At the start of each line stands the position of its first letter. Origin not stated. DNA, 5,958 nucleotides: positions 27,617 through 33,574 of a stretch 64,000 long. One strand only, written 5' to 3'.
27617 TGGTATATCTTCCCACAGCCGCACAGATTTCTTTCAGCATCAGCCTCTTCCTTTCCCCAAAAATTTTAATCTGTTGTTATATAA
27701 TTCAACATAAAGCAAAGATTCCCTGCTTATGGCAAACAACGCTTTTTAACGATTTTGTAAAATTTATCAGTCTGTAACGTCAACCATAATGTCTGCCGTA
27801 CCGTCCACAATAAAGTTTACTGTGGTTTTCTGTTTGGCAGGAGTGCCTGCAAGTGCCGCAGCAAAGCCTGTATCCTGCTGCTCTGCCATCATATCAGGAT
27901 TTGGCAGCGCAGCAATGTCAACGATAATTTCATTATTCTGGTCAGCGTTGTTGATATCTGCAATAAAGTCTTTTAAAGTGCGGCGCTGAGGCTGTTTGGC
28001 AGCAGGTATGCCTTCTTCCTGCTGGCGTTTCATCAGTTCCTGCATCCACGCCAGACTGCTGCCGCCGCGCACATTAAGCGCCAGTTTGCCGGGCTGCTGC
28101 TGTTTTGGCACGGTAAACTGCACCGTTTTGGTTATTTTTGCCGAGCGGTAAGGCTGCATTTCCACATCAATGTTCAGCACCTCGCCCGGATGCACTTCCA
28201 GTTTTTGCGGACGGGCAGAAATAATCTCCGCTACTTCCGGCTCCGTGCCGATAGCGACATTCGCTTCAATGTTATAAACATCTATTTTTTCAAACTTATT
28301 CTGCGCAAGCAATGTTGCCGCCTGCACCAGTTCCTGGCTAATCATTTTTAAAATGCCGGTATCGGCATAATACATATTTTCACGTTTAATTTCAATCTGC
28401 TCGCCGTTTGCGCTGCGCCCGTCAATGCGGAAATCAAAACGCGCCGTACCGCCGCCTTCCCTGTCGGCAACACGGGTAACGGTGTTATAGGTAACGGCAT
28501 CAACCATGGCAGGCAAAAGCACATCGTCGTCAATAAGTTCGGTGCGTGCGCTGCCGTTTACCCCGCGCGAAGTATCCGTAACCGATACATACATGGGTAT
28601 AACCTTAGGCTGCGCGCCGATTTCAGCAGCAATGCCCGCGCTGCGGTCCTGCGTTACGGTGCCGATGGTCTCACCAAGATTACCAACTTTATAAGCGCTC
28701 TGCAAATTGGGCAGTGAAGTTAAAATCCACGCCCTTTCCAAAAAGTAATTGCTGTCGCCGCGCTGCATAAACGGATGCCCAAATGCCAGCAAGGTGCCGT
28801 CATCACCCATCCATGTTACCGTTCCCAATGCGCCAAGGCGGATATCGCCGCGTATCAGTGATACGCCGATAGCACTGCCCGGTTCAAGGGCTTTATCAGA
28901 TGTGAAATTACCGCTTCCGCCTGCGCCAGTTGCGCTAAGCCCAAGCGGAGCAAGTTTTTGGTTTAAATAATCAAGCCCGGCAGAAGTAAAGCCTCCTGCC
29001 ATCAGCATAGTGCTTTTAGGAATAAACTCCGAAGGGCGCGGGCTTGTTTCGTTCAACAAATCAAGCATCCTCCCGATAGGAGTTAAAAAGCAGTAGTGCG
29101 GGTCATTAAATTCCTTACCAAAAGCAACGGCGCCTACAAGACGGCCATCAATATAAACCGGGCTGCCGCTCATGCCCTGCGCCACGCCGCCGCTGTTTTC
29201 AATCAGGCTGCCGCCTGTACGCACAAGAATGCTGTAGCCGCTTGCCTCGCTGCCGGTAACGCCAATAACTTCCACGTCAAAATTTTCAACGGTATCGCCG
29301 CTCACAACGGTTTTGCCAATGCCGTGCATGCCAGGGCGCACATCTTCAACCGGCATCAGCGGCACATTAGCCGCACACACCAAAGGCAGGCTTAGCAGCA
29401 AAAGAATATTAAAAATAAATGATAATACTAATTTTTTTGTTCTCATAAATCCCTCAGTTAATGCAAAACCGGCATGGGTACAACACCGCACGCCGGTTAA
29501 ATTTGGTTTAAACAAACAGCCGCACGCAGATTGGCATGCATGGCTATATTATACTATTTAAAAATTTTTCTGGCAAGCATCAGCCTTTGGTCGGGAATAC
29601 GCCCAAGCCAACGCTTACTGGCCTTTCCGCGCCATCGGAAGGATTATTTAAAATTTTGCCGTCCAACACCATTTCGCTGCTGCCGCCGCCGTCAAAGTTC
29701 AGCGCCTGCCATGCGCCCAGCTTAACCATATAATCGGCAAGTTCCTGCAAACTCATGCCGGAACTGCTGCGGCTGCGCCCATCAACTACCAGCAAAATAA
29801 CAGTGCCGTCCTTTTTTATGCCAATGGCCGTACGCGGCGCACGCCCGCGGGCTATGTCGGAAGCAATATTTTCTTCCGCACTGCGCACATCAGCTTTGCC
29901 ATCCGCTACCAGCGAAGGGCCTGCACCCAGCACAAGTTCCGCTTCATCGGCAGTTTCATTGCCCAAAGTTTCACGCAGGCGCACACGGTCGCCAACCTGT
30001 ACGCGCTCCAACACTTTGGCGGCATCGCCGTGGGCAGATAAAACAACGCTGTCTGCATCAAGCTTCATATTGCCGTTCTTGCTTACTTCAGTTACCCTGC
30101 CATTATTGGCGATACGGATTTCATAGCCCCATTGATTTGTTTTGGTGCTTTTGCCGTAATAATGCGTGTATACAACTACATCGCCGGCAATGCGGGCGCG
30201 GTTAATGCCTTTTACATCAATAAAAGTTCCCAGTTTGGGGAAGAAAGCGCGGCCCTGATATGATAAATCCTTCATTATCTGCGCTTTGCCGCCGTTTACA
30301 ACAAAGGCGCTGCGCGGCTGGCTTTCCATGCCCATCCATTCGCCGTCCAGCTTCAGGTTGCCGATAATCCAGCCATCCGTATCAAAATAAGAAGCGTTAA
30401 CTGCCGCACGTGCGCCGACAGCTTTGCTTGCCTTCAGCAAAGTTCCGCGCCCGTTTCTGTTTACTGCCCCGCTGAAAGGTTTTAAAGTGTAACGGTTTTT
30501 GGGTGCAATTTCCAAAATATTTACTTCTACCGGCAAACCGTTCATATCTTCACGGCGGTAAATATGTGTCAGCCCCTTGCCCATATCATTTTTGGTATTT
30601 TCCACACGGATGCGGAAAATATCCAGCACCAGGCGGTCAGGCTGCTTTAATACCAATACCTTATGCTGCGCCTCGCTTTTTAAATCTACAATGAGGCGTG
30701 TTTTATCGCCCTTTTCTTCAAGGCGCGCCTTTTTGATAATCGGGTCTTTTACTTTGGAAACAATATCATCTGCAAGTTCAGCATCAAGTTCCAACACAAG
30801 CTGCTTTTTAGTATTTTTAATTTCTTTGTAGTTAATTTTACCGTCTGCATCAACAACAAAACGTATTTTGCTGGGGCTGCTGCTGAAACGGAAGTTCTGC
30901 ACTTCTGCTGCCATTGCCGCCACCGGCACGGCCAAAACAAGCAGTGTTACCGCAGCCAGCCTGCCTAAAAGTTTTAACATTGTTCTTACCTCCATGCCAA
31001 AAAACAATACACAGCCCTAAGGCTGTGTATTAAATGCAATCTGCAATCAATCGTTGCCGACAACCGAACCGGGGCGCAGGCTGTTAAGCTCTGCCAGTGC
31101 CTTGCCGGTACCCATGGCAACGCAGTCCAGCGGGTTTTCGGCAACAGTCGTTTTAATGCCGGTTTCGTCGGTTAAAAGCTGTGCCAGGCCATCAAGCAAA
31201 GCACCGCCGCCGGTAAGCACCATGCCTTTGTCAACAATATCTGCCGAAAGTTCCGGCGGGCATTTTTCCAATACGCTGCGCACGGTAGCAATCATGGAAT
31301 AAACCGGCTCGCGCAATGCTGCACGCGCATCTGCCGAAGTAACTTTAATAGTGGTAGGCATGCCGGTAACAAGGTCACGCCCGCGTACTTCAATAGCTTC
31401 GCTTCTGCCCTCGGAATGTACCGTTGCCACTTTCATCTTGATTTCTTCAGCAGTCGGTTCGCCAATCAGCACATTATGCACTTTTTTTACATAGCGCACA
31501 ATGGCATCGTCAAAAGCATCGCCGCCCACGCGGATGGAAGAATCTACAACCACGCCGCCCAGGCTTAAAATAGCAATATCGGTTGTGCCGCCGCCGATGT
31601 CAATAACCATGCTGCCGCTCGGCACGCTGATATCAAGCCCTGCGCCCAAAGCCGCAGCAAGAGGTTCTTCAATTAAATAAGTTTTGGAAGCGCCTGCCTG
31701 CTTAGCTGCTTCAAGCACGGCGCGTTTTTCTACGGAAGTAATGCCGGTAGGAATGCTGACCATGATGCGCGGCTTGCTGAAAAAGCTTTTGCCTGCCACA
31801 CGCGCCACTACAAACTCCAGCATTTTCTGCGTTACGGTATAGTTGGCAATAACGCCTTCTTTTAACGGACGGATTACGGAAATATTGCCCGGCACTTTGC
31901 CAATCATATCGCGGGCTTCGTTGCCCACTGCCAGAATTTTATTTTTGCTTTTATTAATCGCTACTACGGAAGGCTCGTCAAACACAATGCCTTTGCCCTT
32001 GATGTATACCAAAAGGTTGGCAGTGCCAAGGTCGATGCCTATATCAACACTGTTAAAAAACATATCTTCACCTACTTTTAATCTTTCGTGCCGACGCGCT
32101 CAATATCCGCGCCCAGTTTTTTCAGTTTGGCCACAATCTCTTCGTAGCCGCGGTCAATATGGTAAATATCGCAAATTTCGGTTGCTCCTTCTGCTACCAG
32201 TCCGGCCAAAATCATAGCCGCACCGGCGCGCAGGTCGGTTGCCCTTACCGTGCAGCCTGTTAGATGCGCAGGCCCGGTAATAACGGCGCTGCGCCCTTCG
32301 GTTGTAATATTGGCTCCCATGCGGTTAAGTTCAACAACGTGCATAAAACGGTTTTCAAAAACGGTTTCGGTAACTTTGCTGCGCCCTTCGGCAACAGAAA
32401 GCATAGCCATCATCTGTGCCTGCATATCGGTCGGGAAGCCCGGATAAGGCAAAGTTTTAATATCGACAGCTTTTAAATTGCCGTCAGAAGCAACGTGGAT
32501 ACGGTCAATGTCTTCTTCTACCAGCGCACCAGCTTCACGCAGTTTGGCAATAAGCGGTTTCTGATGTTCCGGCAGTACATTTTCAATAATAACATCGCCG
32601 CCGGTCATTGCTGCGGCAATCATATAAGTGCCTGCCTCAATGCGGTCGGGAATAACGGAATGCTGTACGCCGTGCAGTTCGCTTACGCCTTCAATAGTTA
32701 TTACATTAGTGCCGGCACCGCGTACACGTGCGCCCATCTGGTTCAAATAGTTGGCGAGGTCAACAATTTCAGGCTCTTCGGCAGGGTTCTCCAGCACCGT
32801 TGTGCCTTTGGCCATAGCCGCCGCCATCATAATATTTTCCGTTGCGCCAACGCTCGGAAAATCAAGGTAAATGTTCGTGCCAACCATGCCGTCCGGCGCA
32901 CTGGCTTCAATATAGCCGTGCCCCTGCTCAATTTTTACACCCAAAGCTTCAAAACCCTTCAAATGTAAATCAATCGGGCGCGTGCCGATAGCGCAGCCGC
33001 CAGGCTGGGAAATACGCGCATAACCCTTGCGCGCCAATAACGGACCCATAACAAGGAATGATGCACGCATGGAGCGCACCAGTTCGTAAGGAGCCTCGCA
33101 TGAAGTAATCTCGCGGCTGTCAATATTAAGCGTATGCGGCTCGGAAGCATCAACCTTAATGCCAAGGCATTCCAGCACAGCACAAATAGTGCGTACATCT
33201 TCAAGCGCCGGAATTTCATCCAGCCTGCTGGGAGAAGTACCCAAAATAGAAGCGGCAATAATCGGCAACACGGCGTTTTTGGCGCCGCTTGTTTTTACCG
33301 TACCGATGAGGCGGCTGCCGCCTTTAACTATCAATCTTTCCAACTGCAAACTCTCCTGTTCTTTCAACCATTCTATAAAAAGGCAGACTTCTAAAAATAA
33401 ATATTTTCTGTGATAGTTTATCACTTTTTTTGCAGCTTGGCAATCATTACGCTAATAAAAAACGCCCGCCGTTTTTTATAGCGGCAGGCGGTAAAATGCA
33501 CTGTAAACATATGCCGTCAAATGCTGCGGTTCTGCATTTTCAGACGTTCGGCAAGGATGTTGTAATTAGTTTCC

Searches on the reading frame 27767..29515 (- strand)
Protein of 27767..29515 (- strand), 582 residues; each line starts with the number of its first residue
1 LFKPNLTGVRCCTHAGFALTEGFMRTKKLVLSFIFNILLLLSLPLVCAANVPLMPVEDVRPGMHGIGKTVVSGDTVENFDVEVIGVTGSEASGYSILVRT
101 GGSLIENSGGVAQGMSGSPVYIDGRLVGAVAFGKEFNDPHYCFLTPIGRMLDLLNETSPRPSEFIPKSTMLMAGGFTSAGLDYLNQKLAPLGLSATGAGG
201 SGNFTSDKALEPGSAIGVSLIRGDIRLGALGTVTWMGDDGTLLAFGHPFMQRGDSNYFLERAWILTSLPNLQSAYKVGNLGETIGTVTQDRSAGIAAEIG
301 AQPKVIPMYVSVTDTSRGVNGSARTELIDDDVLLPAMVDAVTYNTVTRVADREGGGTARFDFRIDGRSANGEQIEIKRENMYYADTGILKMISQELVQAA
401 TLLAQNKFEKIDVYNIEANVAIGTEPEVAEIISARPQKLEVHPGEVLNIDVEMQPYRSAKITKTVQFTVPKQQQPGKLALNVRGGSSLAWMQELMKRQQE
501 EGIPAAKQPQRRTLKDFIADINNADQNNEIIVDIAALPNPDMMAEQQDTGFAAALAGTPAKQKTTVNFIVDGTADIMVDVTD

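Call 55: search_protein_families(library=pfam, proteins=[window:27767-29515:-], max_evalue=0.0001)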
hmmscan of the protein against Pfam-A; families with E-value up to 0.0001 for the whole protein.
window:27767-29515:- (582 aa): 1 family
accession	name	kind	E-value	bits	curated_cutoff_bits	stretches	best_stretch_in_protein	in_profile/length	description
PF05580.18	Peptidase_S55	-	3.3e-12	47.3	25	1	51-141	110-200/210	SpoIVB peptidase S55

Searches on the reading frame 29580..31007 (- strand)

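Call 55: search_protein_families(library=pfam, proteins=[window:29580-31007:-], max_evalue=0.0001)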
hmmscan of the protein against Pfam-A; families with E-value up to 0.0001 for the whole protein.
window:29580-31007:- (475 aa): 2 families
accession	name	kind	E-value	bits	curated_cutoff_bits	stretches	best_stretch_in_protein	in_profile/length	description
PF09992.14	NAGPA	-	1.3e-39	136.6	25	1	299-471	5-169/169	Phosphodiester glycosidase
PF11741.13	AMIN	-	1.5e-08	35.1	20.5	1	39-129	2-100/101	AMIN domain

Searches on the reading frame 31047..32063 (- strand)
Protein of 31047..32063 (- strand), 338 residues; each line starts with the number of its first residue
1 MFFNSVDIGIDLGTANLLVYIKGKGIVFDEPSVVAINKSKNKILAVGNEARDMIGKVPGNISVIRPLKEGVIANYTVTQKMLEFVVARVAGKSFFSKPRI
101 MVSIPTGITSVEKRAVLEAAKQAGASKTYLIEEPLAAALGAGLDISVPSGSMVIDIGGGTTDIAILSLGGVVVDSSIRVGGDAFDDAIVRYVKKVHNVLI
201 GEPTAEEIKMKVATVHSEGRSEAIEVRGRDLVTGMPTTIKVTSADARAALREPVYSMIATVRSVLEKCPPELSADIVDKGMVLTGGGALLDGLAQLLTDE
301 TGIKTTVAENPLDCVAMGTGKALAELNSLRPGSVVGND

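Call 77: search_protein_families(library=pfam, proteins=[window:31047-32063:-], max_evalue=0.0001)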
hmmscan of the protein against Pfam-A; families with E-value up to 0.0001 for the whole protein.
window:31047-32063:- (338 aa): 6 families
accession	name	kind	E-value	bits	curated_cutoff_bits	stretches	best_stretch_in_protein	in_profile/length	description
PF06723.19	MreB_Mbl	-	9.9e-138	458.9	27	1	6-329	2-325/327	MreB/Mbl protein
PF00012.26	HSP70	-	2.9e-12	46.1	20.6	1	100-197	136-239/599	Hsp70 protein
PF14450.12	FtsA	-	3.1e-09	37.7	31.8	1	152-309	1-111/127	Cell division protein FtsA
PF00022.25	Actin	-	3.2e-09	36.3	27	1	31-199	31-193/410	Actin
PF11104.14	PilM_2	-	1.1e-05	25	27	0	281-310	278-307/340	Type IV pilus assembly protein PilM;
PF06277.17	EutA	-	1.6e-05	24.4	27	0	152-204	146-202/475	Ethanolamine utilisation protein EutA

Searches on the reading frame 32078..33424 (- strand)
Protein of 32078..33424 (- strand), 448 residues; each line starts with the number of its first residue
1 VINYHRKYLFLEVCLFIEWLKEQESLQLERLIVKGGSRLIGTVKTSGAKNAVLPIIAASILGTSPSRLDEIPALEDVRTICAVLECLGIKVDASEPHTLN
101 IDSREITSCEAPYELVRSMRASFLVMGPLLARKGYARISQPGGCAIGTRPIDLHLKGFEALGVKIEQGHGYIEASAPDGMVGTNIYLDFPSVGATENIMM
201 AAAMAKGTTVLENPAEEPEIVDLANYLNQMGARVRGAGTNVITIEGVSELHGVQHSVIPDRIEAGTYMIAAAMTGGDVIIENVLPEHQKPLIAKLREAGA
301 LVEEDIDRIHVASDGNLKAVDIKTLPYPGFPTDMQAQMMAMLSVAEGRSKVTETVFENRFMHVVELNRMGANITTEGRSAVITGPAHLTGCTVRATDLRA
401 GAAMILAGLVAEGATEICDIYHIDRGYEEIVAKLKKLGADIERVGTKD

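Call 77: search_protein_families(library=pfam, proteins=[window:32078-33424:-], max_evalue=0.0001)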
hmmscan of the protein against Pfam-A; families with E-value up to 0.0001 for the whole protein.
window:32078-33424:- (448 aa): 1 family
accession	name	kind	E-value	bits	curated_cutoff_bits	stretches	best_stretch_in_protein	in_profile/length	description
PF00275.25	EPSP_synthase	-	1.5e-109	367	22.8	1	33-434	1-417/417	EPSP synthase (3-phosphoshikimate 1-carboxyvinyltransferase)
